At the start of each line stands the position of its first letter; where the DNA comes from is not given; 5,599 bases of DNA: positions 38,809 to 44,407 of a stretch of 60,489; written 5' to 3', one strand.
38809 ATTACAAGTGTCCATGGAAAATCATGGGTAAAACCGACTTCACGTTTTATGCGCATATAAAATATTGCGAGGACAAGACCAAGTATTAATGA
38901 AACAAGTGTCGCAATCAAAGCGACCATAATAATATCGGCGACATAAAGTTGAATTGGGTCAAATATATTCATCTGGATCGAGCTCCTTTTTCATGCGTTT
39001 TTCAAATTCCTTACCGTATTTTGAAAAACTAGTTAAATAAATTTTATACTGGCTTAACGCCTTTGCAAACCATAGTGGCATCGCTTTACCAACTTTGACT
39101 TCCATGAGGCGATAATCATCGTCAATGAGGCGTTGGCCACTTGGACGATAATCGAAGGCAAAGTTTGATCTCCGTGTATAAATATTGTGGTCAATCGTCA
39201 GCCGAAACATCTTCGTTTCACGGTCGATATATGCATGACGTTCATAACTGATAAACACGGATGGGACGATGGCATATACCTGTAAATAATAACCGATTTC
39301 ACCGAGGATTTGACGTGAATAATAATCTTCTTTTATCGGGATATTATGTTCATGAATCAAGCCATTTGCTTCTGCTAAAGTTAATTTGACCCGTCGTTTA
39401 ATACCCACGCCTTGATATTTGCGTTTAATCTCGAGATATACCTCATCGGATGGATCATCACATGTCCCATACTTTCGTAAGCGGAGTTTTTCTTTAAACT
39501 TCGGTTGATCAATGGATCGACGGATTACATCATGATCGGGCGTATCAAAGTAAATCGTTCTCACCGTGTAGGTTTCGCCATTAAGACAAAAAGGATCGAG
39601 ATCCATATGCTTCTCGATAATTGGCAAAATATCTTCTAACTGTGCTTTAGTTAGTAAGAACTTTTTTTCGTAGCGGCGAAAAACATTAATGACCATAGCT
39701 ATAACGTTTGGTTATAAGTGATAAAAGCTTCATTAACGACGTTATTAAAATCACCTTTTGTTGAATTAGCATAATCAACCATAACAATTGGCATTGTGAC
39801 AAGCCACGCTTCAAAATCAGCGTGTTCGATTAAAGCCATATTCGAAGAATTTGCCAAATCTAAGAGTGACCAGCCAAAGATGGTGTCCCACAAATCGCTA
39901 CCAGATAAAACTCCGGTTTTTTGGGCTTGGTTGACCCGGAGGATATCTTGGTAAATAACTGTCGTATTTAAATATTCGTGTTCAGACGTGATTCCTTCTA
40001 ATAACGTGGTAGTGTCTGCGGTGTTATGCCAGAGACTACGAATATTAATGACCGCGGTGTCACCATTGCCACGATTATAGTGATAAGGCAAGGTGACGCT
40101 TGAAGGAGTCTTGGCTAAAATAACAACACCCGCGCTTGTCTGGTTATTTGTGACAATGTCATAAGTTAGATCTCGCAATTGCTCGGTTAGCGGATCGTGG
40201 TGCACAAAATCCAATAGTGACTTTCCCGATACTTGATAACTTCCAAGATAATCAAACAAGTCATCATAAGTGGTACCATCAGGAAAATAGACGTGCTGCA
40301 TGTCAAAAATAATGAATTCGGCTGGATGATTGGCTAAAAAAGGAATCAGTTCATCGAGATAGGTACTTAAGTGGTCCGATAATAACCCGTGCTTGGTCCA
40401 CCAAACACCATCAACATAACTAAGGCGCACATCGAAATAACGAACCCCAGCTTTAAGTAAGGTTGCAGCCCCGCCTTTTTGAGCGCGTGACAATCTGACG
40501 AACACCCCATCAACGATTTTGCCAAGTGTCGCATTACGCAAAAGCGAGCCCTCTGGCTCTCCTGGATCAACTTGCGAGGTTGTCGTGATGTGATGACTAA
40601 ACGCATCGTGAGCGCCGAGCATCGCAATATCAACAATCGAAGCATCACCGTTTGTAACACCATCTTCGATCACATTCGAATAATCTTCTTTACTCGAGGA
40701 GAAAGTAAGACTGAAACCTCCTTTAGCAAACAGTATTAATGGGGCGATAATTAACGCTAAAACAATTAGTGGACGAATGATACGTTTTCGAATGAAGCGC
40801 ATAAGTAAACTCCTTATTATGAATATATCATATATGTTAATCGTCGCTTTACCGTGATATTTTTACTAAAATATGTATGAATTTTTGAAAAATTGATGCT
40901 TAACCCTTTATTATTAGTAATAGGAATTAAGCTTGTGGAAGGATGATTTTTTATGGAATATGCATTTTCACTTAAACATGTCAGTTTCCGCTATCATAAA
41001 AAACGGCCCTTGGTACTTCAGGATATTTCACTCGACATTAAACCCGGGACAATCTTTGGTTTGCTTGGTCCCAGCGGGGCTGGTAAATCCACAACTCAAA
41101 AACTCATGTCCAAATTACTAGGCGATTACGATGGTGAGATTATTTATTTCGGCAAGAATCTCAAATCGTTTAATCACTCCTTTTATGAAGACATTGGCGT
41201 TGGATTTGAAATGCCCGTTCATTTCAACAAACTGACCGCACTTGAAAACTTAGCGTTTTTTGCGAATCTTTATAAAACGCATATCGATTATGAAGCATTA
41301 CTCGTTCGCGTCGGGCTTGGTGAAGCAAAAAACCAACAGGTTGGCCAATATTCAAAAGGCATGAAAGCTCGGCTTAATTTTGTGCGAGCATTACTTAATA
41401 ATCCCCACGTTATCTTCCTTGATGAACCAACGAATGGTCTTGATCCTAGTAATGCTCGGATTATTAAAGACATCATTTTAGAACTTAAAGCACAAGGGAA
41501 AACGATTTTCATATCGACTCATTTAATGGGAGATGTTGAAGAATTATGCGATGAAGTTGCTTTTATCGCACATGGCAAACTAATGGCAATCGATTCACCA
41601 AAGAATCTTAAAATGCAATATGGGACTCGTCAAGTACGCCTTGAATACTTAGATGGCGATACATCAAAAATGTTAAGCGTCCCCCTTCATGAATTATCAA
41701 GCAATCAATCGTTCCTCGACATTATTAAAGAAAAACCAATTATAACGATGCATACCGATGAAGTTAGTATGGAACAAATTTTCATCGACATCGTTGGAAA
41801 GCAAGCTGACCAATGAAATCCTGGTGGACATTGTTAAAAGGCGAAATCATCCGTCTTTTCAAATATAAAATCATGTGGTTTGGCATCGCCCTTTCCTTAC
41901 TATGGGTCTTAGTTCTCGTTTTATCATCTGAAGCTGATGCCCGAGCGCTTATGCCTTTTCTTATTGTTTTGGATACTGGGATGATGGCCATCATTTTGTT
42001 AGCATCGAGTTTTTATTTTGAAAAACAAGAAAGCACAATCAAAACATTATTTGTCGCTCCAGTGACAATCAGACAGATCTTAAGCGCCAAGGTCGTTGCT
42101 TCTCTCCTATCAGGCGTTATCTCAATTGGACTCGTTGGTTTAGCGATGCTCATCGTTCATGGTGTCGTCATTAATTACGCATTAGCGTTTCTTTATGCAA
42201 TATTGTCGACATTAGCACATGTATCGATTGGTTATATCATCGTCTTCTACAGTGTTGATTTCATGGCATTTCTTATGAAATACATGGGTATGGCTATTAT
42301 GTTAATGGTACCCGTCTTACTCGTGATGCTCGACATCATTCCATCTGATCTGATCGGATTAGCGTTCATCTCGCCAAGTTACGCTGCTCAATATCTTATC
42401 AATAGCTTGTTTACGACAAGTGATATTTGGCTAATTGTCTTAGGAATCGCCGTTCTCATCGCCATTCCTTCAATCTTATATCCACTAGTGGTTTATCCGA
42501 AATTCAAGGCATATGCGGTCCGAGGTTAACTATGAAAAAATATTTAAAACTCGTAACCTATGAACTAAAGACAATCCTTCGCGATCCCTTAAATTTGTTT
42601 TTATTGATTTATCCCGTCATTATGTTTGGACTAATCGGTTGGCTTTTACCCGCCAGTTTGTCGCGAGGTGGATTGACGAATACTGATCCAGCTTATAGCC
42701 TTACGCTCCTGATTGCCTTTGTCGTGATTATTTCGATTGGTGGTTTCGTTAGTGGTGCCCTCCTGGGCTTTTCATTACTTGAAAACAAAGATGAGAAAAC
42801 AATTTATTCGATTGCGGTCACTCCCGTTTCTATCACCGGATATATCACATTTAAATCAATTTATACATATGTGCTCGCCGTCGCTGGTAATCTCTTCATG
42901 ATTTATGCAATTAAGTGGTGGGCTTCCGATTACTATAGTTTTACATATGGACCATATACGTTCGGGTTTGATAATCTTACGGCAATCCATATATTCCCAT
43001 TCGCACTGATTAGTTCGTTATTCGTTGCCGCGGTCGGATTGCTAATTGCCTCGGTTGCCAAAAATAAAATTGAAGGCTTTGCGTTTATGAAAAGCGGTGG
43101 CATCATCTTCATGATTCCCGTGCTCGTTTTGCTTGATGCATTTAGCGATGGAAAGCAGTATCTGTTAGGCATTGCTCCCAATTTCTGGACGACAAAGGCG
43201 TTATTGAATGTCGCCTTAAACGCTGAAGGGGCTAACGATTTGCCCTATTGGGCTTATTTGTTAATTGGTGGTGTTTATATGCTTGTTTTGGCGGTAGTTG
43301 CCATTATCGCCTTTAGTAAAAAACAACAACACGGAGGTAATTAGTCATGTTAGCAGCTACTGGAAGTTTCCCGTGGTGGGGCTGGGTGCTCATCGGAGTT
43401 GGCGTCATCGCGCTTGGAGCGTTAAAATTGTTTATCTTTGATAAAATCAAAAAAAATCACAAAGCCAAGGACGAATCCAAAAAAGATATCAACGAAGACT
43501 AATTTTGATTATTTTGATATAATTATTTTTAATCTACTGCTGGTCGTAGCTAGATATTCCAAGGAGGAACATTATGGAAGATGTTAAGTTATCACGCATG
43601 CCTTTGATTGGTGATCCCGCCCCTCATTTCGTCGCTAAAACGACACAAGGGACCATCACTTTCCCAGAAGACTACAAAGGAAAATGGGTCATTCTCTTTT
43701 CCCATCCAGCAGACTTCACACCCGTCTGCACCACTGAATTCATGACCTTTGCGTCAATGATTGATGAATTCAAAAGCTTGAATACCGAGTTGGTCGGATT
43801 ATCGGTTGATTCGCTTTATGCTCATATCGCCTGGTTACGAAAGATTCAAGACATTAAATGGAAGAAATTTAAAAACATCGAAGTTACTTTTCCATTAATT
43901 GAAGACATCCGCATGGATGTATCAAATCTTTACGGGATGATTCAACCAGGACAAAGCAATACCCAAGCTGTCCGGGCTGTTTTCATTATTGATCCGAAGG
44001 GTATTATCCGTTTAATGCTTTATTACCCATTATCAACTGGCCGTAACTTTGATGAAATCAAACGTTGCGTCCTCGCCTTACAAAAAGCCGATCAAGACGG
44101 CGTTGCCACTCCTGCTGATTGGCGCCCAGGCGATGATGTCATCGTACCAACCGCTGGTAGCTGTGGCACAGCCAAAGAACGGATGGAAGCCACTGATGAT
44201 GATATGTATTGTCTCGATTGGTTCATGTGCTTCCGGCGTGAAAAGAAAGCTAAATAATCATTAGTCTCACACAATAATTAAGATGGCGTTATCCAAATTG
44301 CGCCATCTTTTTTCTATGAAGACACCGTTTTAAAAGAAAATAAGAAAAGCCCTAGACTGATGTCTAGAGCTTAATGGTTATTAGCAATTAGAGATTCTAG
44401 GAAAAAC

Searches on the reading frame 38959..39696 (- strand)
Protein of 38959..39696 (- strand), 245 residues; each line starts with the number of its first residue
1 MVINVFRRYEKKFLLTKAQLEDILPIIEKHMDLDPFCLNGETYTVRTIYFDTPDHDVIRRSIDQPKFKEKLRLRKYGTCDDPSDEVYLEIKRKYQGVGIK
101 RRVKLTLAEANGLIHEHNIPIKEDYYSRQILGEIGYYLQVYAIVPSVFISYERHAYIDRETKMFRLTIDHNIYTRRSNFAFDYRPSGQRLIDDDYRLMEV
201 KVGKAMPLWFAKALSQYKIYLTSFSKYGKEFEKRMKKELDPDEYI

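Call 21: search_protein_families(library=pfam, proteins=[window:38959-39696:-], max_evalue=0.001)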
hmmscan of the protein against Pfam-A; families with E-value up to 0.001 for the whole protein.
window:38959-39696:- (245 aa): 1 family
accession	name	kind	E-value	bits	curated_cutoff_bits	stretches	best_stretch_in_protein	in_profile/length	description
PF09359.15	VTC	-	9.6e-44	150.1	23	1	8-230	2-230/235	VTC domain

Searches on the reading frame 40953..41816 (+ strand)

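Call 21: search_protein_families(library=pfam, proteins=[window:40953-41816:+], max_evalue=0.001)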
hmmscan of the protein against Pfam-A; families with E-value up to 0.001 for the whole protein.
window:40953-41816:+ (287 aa): 2 families
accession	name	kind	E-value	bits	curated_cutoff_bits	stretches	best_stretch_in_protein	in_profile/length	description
PF00005.33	ABC_tran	-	1.9e-27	96.9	25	1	22-161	1-137/137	ABC transporter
PF13304.12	AAA_21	-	1.4e-10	42.2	27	1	68-190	183-298/304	AAA domain, putative AbiEii toxin, Type IV TA system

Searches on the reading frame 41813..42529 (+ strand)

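Call 21: search_protein_families(library=pfam, proteins=[window:41813-42529:+], max_evalue=0.001)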
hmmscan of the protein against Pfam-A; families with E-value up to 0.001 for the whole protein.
window:41813-42529:+ (238 aa): 3 families
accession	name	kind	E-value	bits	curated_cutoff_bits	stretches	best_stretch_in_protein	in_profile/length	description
PF24686.1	FLQE3_permease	-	9.4e-09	35.7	60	1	7-207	6-199/232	Fluoroquinolones export permease protein family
PF12730.13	ABC2_membrane_4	-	2.4e-06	28.1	27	1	7-142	1-150/179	ABC-2 family transporter protein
PF12698.13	ABC2_membrane_3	-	7.7e-05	22.4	31.6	1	57-222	173-341/347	ABC-2 family transporter protein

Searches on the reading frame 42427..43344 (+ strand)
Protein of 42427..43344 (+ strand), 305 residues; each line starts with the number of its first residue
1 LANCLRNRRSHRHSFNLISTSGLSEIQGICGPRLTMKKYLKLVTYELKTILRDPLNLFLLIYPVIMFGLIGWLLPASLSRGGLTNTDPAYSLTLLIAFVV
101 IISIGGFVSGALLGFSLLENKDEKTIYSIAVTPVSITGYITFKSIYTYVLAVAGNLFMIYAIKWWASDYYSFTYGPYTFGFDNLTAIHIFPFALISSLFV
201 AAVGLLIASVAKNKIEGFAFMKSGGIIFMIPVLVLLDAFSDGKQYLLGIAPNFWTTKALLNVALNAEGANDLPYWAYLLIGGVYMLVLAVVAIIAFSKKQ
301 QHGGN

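Call 20: search_protein_families(library=pfam, proteins=[window:42427-43344:+], max_evalue=0.001)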
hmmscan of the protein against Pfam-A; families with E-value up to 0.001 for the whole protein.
window:42427-43344:+ (305 aa): 1 family
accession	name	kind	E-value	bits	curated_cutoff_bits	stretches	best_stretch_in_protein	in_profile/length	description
PF12698.13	ABC2_membrane_3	-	1.4e-07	31.4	31.6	1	95-290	165-346/347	ABC-2 family transporter protein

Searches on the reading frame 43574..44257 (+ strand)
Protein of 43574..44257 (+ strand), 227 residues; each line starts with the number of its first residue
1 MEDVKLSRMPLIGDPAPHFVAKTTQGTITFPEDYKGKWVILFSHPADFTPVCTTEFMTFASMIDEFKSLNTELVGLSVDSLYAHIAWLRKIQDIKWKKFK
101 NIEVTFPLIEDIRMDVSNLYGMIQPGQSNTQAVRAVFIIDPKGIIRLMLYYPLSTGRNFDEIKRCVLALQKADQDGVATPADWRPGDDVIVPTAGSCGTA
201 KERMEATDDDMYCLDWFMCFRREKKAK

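Call 20: search_protein_families(library=pfam, proteins=[window:43574-44257:+], max_evalue=0.001)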
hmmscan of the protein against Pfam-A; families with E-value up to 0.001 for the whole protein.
window:43574-44257:+ (227 aa): 3 families
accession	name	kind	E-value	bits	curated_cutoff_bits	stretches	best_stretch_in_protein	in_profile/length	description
PF00578.27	AhpC-TSA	-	4.9e-33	114.2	26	1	12-147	1-123/124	AhpC/TSA family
PF08534.16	Redoxin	-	2.7e-12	47.1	26.6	1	13-146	3-129/148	Redoxin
PF10417.14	1-cysPrx_C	-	4.9e-10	39.7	21.1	1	168-194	1-28/41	C-terminal domain of 1-Cys peroxiredoxin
